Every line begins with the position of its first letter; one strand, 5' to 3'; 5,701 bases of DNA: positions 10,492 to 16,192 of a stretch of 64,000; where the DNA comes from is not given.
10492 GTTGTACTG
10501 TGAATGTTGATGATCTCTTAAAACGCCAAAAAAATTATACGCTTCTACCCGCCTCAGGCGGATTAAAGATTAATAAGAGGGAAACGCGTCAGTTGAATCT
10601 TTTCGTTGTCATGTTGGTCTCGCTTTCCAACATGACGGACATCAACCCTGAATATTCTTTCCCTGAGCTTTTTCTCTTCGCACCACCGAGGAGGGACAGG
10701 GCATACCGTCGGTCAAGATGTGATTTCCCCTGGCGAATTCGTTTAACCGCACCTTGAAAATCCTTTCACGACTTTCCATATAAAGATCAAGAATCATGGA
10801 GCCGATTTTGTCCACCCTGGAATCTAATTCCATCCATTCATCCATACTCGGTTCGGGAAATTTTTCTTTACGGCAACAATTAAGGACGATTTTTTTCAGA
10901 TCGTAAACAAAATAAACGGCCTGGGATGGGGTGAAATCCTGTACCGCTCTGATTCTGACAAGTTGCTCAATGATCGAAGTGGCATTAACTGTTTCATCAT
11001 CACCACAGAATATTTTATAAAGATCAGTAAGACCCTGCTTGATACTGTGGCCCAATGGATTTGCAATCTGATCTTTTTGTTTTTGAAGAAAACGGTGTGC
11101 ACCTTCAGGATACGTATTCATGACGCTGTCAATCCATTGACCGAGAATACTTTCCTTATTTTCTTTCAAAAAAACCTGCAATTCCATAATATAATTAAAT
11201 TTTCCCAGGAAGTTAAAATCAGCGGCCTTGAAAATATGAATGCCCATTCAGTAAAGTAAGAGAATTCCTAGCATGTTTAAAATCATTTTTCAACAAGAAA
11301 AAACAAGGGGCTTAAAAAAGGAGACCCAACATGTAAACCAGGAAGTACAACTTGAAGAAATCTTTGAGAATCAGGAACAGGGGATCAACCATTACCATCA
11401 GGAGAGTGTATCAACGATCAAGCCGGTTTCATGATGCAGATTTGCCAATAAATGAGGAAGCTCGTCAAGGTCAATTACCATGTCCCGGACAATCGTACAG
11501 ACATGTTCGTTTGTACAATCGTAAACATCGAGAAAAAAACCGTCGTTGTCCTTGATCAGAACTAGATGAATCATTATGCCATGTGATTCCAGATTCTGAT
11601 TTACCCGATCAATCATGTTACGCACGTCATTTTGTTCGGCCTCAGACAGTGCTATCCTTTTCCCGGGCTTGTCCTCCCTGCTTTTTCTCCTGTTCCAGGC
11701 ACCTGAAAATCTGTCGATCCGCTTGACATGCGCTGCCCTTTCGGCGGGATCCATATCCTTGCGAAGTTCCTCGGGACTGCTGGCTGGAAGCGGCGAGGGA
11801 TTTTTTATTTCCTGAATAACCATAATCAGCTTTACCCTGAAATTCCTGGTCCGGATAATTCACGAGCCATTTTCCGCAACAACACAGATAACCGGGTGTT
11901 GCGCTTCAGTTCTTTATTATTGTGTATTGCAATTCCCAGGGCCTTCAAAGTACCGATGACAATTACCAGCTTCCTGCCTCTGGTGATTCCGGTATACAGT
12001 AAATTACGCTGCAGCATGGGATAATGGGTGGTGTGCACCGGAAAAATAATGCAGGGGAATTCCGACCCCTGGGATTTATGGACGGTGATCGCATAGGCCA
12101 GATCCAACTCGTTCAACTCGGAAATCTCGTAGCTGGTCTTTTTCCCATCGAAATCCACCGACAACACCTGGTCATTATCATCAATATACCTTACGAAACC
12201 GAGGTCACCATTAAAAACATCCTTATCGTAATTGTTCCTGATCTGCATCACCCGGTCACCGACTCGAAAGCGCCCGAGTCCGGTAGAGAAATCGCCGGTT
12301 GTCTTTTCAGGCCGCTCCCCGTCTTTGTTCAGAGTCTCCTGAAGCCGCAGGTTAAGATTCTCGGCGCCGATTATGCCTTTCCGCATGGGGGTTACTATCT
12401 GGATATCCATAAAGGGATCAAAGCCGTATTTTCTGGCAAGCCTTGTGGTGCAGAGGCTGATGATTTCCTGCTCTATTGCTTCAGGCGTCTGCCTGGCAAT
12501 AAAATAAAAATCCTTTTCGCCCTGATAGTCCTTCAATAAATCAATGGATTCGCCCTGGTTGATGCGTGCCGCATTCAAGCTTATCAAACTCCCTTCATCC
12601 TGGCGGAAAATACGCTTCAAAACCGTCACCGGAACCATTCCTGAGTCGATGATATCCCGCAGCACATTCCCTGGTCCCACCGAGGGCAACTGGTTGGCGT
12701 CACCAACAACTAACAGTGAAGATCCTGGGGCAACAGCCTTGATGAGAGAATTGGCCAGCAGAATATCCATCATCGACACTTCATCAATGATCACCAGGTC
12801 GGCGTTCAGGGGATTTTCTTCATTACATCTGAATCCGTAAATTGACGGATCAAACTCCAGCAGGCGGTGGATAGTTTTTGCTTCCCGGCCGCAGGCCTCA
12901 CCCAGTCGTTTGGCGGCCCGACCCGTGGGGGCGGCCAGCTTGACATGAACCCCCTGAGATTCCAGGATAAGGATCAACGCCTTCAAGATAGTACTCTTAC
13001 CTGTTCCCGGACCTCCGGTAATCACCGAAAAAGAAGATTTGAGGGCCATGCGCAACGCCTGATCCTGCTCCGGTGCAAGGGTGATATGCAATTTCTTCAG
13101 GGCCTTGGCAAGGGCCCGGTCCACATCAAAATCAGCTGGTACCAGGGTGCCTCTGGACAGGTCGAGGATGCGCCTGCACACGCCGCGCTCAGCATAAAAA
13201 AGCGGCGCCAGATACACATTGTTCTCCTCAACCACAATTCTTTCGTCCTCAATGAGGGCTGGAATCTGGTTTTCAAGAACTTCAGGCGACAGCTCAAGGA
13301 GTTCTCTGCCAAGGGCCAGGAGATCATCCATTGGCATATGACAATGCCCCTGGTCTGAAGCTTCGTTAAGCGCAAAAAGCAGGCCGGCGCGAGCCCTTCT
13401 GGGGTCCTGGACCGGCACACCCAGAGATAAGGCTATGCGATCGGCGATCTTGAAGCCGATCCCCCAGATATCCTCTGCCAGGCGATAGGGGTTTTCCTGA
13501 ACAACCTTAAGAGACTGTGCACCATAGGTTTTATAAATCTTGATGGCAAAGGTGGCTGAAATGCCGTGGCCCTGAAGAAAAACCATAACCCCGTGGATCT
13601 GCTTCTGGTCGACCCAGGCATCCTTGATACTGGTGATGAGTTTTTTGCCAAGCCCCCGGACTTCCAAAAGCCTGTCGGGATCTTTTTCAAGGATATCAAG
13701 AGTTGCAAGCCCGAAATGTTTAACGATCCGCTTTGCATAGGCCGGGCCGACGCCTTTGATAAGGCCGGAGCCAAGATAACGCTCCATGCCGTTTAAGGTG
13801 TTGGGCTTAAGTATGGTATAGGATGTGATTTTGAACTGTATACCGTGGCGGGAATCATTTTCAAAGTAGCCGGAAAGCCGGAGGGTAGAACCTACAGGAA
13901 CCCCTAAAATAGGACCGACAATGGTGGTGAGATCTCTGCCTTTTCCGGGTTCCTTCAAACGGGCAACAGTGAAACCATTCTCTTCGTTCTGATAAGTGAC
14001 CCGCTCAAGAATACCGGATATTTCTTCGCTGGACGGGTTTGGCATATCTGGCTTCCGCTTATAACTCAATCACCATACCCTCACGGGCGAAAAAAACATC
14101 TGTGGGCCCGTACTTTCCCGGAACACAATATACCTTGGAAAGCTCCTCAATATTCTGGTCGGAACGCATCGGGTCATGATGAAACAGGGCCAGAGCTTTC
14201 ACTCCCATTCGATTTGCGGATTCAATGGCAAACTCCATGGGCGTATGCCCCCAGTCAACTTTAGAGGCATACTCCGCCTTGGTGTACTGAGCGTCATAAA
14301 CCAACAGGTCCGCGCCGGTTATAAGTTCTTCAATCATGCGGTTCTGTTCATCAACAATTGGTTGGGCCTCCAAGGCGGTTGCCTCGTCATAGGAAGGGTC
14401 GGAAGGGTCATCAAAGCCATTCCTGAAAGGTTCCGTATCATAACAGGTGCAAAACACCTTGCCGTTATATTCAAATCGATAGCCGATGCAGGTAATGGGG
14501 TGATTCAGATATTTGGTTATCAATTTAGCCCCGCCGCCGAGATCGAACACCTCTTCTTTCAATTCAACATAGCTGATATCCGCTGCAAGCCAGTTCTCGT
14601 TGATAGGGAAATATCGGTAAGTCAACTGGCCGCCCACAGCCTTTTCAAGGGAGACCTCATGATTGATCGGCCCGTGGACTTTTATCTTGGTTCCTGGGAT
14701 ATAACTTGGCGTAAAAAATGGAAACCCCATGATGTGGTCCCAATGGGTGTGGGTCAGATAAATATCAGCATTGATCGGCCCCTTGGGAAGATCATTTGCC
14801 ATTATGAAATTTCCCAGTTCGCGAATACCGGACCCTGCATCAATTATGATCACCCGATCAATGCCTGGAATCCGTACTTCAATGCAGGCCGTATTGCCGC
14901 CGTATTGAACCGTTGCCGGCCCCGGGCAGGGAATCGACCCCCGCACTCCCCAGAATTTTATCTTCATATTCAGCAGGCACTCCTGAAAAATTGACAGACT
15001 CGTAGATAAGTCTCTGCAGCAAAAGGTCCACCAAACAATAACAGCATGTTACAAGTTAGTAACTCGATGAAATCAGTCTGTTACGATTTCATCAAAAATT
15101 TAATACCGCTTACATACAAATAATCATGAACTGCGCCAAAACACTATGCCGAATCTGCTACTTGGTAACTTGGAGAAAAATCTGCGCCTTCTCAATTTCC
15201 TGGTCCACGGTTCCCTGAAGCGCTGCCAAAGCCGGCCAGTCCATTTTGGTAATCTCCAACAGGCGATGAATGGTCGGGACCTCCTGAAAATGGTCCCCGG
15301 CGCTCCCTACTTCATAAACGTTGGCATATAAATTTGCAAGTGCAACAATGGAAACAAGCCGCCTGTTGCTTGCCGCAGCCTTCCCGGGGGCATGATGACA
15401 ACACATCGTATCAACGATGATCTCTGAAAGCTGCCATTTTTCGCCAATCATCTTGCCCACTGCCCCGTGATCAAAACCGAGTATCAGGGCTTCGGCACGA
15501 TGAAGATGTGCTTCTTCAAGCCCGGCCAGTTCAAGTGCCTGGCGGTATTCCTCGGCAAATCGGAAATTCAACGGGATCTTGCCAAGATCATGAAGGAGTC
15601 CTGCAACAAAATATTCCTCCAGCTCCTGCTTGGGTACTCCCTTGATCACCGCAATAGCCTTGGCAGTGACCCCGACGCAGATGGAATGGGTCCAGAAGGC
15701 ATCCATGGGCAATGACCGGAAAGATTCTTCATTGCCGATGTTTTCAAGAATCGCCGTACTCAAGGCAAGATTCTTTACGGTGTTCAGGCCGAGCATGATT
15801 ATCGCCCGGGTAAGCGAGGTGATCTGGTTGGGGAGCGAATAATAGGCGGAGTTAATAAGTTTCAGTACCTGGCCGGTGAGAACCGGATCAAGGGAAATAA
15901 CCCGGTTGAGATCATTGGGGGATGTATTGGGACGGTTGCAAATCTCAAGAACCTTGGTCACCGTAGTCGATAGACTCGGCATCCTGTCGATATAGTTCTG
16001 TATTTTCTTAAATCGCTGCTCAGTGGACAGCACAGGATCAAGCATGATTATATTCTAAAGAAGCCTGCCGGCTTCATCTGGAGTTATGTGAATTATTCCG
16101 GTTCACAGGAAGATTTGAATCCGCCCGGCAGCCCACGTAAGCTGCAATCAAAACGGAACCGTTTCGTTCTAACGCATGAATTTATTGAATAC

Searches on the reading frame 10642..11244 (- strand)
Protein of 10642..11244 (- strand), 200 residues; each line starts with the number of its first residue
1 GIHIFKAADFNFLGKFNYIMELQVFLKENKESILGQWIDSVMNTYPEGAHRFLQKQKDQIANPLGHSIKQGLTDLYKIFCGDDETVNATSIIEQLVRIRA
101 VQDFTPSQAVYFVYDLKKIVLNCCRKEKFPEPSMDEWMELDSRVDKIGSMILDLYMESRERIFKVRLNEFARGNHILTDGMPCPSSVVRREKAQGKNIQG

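Call 42: search_protein_families(library=pfam, proteins=[window:10642-11244:-], max_evalue=0.001)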
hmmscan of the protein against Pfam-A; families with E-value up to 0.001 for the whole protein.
window:10642-11244:- (200 aa): 1 family
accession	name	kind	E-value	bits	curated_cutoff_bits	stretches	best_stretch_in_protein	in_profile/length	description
PF14361.12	RsbRD_N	-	5.3e-18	66.1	24.3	1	22-122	1-101/104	RsbT co-antagonist protein rsbRD N-terminal domain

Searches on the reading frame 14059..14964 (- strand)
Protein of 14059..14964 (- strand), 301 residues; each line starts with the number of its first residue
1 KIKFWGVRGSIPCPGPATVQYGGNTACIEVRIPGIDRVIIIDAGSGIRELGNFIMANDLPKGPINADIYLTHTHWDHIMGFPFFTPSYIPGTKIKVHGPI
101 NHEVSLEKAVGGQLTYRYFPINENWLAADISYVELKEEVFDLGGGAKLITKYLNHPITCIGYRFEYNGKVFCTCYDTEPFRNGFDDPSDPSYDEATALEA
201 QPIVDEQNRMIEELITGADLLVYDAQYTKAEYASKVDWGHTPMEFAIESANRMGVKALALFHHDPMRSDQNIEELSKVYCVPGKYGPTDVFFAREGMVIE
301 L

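Call 42: search_protein_families(library=pfam, proteins=[window:14059-14964:-], max_evalue=0.001)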
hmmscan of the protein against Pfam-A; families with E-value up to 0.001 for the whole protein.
window:14059-14964:- (301 aa): 2 families
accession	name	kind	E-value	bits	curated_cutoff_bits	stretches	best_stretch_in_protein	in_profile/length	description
PF12706.13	Lactamase_B_2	-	3.5e-13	50.1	27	2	38-181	2-147/200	Beta-lactamase superfamily domain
PF00753.33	Lactamase_B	-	2e-05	25.1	22.7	1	25-163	6-138/196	Metallo-beta-lactamase superfamily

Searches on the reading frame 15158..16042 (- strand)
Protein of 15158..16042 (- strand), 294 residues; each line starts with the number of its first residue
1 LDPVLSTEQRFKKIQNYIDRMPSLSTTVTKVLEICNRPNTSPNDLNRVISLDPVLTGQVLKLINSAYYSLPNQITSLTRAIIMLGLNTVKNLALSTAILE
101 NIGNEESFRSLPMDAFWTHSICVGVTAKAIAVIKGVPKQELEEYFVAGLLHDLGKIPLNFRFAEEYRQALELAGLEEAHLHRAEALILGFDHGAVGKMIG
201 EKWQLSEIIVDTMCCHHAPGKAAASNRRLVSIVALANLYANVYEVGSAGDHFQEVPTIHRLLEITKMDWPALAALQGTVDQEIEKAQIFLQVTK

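Call 42: search_protein_families(library=pfam, proteins=[window:15158-16042:-], max_evalue=0.001)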
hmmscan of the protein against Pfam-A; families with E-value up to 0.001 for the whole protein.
window:15158-16042:- (294 aa): 3 families
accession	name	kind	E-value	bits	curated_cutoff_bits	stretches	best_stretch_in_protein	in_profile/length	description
PF08668.18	HDOD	-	1.7e-54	184.8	22.9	1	21-219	1-196/196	HDOD domain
PF01966.28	HD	-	3.3e-06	27.8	22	1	117-236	2-110/116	HD domain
PF18019.7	Cas3_HD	-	8.1e-05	23.2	23.1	1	115-227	28-140/207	Cas3, HD domain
